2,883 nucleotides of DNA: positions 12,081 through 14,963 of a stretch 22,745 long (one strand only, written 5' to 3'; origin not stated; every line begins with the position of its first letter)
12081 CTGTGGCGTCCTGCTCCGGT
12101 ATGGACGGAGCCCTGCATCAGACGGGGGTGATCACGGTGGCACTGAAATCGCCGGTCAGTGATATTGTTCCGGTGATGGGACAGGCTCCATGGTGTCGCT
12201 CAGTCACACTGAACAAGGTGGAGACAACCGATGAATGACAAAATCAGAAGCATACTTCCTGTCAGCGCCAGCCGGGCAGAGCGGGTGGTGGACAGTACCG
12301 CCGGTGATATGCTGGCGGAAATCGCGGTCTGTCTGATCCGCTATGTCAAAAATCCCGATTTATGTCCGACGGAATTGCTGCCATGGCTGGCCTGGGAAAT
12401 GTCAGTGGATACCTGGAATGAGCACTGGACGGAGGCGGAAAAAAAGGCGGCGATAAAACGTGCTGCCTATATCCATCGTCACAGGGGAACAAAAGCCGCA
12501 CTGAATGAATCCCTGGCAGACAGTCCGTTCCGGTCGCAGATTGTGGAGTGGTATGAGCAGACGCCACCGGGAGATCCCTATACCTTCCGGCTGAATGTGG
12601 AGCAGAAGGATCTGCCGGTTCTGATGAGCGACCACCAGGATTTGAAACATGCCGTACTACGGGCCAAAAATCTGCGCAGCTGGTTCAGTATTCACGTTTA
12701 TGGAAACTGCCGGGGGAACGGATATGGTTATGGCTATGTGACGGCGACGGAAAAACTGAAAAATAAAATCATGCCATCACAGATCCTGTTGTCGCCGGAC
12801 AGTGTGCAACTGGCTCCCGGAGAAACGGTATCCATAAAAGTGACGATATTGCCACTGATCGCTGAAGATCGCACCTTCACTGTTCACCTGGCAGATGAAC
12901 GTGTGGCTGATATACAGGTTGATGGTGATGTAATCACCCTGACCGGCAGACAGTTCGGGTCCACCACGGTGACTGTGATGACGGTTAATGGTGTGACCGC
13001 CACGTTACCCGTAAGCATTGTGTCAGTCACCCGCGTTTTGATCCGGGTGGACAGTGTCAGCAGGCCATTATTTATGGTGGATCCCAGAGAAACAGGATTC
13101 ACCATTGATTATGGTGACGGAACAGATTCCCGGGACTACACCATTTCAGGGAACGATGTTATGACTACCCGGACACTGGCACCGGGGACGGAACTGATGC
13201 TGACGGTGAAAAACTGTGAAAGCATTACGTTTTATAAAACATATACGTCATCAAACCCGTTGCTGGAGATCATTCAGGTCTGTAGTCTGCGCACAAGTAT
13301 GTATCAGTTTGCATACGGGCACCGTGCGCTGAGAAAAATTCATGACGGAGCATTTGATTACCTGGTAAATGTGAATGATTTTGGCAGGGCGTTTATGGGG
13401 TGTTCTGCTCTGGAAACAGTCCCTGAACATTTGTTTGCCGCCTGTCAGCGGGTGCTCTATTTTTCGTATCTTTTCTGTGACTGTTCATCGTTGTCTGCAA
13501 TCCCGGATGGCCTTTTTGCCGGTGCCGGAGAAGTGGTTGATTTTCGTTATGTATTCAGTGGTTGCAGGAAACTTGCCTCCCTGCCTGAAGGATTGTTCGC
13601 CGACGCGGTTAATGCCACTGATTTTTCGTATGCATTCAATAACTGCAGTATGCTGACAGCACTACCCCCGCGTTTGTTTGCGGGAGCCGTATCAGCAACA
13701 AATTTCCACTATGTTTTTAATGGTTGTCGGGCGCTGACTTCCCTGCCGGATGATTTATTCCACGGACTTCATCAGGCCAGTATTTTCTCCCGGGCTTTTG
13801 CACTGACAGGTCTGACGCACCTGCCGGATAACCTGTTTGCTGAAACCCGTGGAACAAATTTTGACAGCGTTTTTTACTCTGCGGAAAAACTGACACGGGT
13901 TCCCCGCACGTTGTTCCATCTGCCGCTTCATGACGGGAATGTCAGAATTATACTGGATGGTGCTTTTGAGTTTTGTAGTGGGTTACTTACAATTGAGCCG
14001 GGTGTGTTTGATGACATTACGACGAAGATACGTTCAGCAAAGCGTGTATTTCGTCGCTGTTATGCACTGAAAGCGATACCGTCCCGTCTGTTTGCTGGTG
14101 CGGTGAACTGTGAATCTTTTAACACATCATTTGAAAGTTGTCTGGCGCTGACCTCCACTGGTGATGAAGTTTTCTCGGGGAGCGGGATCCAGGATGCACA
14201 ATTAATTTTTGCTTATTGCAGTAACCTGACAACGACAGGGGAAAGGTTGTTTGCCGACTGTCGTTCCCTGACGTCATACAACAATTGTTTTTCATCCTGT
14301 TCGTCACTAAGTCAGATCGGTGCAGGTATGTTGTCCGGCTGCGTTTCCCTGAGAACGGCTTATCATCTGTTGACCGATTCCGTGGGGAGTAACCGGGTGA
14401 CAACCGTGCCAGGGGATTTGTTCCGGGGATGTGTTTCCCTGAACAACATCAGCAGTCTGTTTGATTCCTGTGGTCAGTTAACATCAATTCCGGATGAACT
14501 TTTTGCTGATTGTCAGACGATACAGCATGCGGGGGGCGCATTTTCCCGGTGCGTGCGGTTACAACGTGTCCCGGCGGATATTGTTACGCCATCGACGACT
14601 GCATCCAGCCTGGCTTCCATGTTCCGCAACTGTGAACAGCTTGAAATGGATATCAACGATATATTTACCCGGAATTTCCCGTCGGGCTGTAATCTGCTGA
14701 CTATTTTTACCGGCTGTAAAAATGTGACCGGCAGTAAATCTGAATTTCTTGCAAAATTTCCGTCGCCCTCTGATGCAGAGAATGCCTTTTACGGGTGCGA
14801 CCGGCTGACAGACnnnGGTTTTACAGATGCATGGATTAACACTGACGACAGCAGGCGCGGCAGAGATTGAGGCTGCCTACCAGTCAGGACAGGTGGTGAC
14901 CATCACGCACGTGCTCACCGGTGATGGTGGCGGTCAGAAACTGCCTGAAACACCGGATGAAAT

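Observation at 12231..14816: Baseplate protein I homolog fused to a large Ig-like plus LRR-like C-terminal module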

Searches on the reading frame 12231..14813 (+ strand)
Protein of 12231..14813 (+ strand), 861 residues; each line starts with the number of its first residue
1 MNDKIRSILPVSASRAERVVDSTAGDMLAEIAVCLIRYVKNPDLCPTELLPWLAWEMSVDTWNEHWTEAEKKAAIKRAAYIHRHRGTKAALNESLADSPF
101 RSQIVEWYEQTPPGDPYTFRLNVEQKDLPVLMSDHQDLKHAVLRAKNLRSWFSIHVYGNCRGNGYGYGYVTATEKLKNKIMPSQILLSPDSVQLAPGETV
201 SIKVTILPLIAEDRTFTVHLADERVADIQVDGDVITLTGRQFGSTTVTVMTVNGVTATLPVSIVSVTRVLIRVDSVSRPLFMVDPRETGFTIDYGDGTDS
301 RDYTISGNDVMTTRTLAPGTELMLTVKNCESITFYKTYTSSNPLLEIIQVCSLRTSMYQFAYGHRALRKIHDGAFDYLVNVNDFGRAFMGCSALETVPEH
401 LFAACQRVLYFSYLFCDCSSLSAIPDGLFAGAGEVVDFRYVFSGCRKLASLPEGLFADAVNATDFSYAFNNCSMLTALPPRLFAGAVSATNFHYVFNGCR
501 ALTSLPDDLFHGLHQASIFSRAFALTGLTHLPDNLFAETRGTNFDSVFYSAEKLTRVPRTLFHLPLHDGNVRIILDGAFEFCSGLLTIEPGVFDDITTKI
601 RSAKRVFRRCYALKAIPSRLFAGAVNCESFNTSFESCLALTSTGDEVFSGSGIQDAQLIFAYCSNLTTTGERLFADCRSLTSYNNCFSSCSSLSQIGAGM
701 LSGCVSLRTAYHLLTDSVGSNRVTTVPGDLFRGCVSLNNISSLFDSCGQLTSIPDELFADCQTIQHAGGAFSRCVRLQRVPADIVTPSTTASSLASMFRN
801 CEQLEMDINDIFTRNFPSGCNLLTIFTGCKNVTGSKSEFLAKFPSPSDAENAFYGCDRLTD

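Call 3: search_protein_families(library=pfam, proteins=[window:12231-14813:+], max_evalue=0.01)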
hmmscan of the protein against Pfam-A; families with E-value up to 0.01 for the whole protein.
window:12231-14813:+ (861 aa): 4 families
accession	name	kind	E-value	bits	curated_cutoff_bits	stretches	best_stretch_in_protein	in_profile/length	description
PF09684.15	Tail_P2_I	-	7.1e-34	117.1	20.6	1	9-149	1-139/139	Phage tail protein (Tail_P2_I)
PF13306.12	LRR_5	-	4.8e-08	33.4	27.7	1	615-764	2-126/127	BspA type Leucine rich repeat region (6 copies)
PF02368.24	Big_2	-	8.4e-06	26.1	22.8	1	185-254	5-71/79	Bacterial Ig-like domain (group 2)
PF13629.12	T2SS-T3SS_pil_N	-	9.3e-05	22.5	23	1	217-261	23-69/72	Pilus formation protein N terminal region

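Call 4: search_protein_families(library=phrogs, proteins=[window:12231-14813:+], max_evalue=0.001)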
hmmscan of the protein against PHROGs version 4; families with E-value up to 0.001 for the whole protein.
window:12231-14813:+ (861 aa): 10 families
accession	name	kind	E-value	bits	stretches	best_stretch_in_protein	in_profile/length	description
phrog_9915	-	unknown function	2.8e-267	891.2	4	1-563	806-1377/1813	-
phrog_48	-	tail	1.7e-48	166.8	1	1-184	9-189/478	tail protein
phrog_5726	-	tail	7.1e-23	82.7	1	6-127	5-128/249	tail protein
phrog_34934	-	tail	2e-15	57.6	1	5-92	7-93/413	tail protein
phrog_29945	-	unknown function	4.5e-15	56.7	1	35-111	123-199/369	-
phrog_14404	-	tail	5.3e-14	53.2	1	50-153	58-157/363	baseplate protein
phrog_215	-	head and packaging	1.5e-11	45.1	1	161-261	188-301/491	structural protein with Ig domain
phrog_41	-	tail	3.1e-10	41.1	1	172-267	151-243/245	major tail protein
phrog_341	-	tail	3e-05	25.1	1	177-261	62-145/154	major tail protein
phrog_1328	-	head and packaging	0.00062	20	1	194-315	342-462/583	major head protein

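Call 10: search_dna_similar(query=window:12231-14813:+, collection=phages, mode=protein, max_rows=40)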
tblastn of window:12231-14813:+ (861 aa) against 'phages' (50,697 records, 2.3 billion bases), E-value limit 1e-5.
Records with a match: 485; places in all: 513; records where one place covers at least 80% of the query: 14.
Best place of each record, by identity: <60% 485.
By first word of the organism name: Escherichia 90; Burkholderia 79; Klebsiella 75; Ralstonia 58; Yersinia 44; Salmonella 26; Peduovirus 18; Pseudomonas 17; Xanthomonas 10; Mannheimia 10; and 27 more.
By host as written in the record: Klebsiella pneumoniae 51; Ralstonia solanacearum 50; - 46; Burkholderia pseudomallei 31; Escherichia coli 29; Yersinia pestis EV76-CN 26; Burkholderia sp. 19; Yersinia enterocolitica 10; and 124 more.
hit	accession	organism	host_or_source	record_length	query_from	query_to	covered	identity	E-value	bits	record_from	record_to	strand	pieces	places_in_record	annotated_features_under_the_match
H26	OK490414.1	Klebsiella phage Kp4861-1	Klebsiella pneumoniae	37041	7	861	99%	38.4%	7e-152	500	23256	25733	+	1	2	record has no annotation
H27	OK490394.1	Klebsiella phage Kp4845-1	Klebsiella pneumoniae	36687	7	832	96%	39.3%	2e-153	504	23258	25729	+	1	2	record has no annotation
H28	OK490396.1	Klebsiella phage Kp4846-1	Klebsiella pneumoniae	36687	7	832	96%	39.3%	2e-153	504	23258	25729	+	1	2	record has no annotation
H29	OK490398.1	Klebsiella phage Kp4847-1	Klebsiella pneumoniae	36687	7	832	96%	39.3%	2e-153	504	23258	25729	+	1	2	record has no annotation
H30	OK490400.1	Klebsiella phage Kp4848-1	Klebsiella pneumoniae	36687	7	832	96%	39.3%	2e-153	504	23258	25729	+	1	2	record has no annotation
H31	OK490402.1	Klebsiella phage Kp4849-1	Klebsiella pneumoniae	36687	7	832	96%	39.3%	2e-153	504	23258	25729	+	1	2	record has no annotation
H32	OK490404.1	Klebsiella phage Kp4850-1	Klebsiella pneumoniae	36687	7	832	96%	39.3%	2e-153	504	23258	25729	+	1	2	record has no annotation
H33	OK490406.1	Klebsiella phage Kp4851-1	Klebsiella pneumoniae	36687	7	832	96%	39.3%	2e-153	504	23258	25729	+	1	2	record has no annotation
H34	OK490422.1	Klebsiella phage Kp4867-1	Klebsiella pneumoniae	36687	7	832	96%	39.3%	2e-153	504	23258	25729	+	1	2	record has no annotation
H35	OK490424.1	Klebsiella phage Kp4868-1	Klebsiella pneumoniae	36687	7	832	96%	39.3%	2e-153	504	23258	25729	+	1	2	record has no annotation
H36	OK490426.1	Klebsiella phage Kp4869-1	Klebsiella pneumoniae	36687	7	832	96%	39.3%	2e-153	504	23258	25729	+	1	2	record has no annotation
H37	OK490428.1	Klebsiella phage Kp4870-1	Klebsiella pneumoniae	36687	7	832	96%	39.3%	2e-153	504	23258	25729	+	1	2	record has no annotation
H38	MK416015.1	Klebsiella phage ST16-OXA48phi5.4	Klebsiella pneumoniae ST16-OXA48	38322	7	832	96%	38.9%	6e-153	503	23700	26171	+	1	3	tail protein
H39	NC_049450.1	Klebsiella phage ST16-OXA48phi5.4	Klebsiella pneumoniae ST16-OXA48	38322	7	832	96%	38.9%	6e-153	503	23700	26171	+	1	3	tail protein I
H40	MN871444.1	Serratia phage KpGz_1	Klebsiella pneumoniae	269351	345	853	59%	23.2%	2e-20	103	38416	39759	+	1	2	record has no annotation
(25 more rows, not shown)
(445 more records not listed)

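Call 28: predict_structure(alignment_id=A1)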
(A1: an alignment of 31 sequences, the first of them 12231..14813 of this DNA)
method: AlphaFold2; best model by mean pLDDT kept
length: 861 residues; sequences in the alignment: 31
mean_pLDDT: 84.4   pTM: 0.72
mean pLDDT of the five models: 84.4, 83.4, 83.1, 82.6, 81.5
residues with pLDDT >= 90: 621; 70-90: 84; 50-70: 40; < 50: 116
segments of 3 or more residues with pLDDT < 50: 1-7, 31-38, 80-178
pLDDT, mean of each block of 10 residues (from residue 1): 43 60 54 48 76 69 73 70 40 39 38 36 32 30 33 35 33 41 91 93 91 89 94 94 95 92 97 94 91 93 94 93 96 91 97 96 97 95 98 96 96 98 94 96 97 94 98 95 95 97 95 96 96 94 97 95 84 96 95 94 98 96 96 98 97 97 95 97 94 93 97 71 90 96 92 94 92 94 88 93 96 93 96 96 94 95 84
secondary structure, 60 per line:
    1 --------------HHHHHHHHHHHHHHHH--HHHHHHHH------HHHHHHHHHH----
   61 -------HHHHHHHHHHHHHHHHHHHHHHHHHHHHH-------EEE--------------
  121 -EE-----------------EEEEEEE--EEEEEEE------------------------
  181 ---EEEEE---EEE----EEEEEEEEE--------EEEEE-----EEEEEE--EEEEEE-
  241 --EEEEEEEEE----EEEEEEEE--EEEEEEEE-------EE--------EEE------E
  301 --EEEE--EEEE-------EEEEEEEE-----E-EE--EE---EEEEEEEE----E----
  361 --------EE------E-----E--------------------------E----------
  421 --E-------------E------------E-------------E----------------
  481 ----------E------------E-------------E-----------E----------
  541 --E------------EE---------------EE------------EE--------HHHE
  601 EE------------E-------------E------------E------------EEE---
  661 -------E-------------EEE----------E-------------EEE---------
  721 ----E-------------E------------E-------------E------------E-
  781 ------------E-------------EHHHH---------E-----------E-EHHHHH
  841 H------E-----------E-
elements in order (helices of 4 or more, strands of 3 or more residues): H15-30 H33-40 H47-56 H68-96 E104-106 E141-147 E150-156 E184-188 E192-194 E199-207 E216-220 E226-231 E234-239 E243-251 E256-263 E266-273 E291-293 E303-306 E309-312 E320-327 E344-351 E600-602 E655-657 E682-684 E709-711 H808-811 H836-841

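Call 30: search_solved_structures(query=A1, max_evalue=0.01)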
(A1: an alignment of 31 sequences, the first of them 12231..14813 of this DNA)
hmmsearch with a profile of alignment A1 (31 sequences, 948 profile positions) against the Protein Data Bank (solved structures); distinct sequences matched with E-value up to 0.01: 80 (the best 60 are shown).
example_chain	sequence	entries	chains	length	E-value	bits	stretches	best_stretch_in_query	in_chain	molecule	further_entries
5a5c_A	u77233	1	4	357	1.1e-19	72.9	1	396-651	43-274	LRRTM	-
6u5b_0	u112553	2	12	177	3.1e-18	68.1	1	31-129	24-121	Tri2 PA0619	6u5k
4bv4_R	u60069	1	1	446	9.6e-16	59.8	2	423-600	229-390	PROTEIN TOLL, VARIABLE LYMPHOCYTE RECEPTOR B CHIMERA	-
4psj_A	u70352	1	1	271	1.2e-13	52.9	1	379-572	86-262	OR464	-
4pq8_A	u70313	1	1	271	2.5e-13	51.8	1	379-569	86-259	DESIGNED PROTEIN OR465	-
4lxr_A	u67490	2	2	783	8.6e-13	50.1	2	403-594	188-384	Protein toll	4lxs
4gt6_A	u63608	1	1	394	1.4e-12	49.4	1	496-776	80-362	Cell surface protein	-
4r6g_A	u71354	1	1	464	2e-12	48.8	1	556-790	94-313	leucine rich repeats DLRR_K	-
4r5d_A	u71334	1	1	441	3.4e-12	48.1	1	414-576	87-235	Leucine rich repeat protein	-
4fs7_A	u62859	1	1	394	3.4e-12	48.1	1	491-708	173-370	Uncharacterized protein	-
7e5b_A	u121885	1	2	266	4.2e-11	44.5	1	462-597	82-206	Repebody (Rb-B7)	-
9mfe_A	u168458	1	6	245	6.8e-11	43.8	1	174-265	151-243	Major tail protein V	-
4j4l_A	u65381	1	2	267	8.6e-11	43.4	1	461-598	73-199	Internalin B,REPEAT MODULES,Variable lymphocyte receptor B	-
9oib_A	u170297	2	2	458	9.8e-11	43.2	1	358-679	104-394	Leucine-rich repeat-containing protein 15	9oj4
7z47_G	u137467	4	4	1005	1.1e-10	43.1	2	180-264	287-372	Surface protein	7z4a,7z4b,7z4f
2l04_A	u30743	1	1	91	1.5e-10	42.6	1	183-265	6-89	Major tail protein V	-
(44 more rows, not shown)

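Call 31: fold_search(model_id=the predicted structure, library=pdb)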
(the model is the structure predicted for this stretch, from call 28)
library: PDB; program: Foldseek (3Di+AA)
matches with E <= 10: 1610; with E <= 0.001: 10
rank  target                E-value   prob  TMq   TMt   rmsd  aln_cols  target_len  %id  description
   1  4gt6                  4.3e-07  1.00  0.14  0.28  13.5       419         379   17  Crystal structure of a leucine rich cell surface protein (FAEPRAA2165_01021) from Faecalibacterium prausnitzii A2-165 at (released 2012-09-26)
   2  7quz_DDD              4.8e-05  1.00  0.10  0.44  14.6       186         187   15  Crystal structure of the SeMet octameric C-terminal Big_2-CBM56 domains from Paenibacillus illinoisensis (Bacillus c (released 2023-02-01)
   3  7t4f_A                5.2e-05  1.00  0.10  0.33  12.3       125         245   20  Structure of bacteriophage lambda tube protein V in C3 (released 2023-06-14)
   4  7r3t_B                5.5e-05  1.00  0.10  0.42  14.3       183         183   15  Crystal structure of the Dimeric C-terminal Big_2-CBM56 domains from Paenibacillus illinoisensis (Bacillus circulans I (released 2023-02-22)
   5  7quz_AAA              9.8e-05  1.00  0.10  0.42  14.5       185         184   16  Crystal structure of the SeMet octameric C-terminal Big_2-CBM56 domains from Paenibacillus illinoisensis (Bacillus c (released 2023-02-01)
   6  7quz_BBB              2.4e-04  1.00  0.09  0.41  14.4       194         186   14  Crystal structure of the SeMet octameric C-terminal Big_2-CBM56 domains from Paenibacillus illinoisensis (Bacillus c (released 2023-02-01)
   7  2l04_MODEL_1_A        4.1e-04  1.00  0.09  0.78   2.0        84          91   24  The Solution Structure of the C-terminal Ig-like Domain of the Bacteriophage Lambda Tail Tube Protein (released 2010-09-22)
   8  4uic                  4.9e-04  1.00  0.10  0.11  16.2       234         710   16  Crystal structure of the S-layer protein rSbsC(31-844) (released 2016-04-13)
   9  4uid_B                6.3e-04  1.00  0.09  0.41  13.8       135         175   18  Crystal structure of the S-layer protein SbsC domains 4 and 5 (released 2016-04-13)
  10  8coe_A                9.9e-04  0.97  0.08  0.08  27.4       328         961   12  complement C5 in complex with the LCP0195 nanobody (released 2024-01-03)
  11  6u5b_0                1.0e-03  1.00  0.07  0.35  17.1       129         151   28  CryoEM Structure of Pyocin R2 - precontracted - baseplate (released 2020-04-15)
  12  7z4b_DW               1.1e-03  1.00  0.09  0.08  29.9       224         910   13  Bacteriophage SU10 virion (C1) (released 2022-12-28)
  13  7z47_G                1.2e-03  1.00  0.09  0.09  29.4       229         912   12  Tail of bacteriophage SU10 (released 2022-08-10)
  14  4uj6                  1.2e-03  1.00  0.10  0.11  15.4       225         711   16  Structure of surface layer protein SbsC, domains 1-6 (released 2016-04-27)
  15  4uid_A                1.6e-03  1.00  0.09  0.37  14.0       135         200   18  Crystal structure of the S-layer protein SbsC domains 4 and 5 (released 2016-04-13)
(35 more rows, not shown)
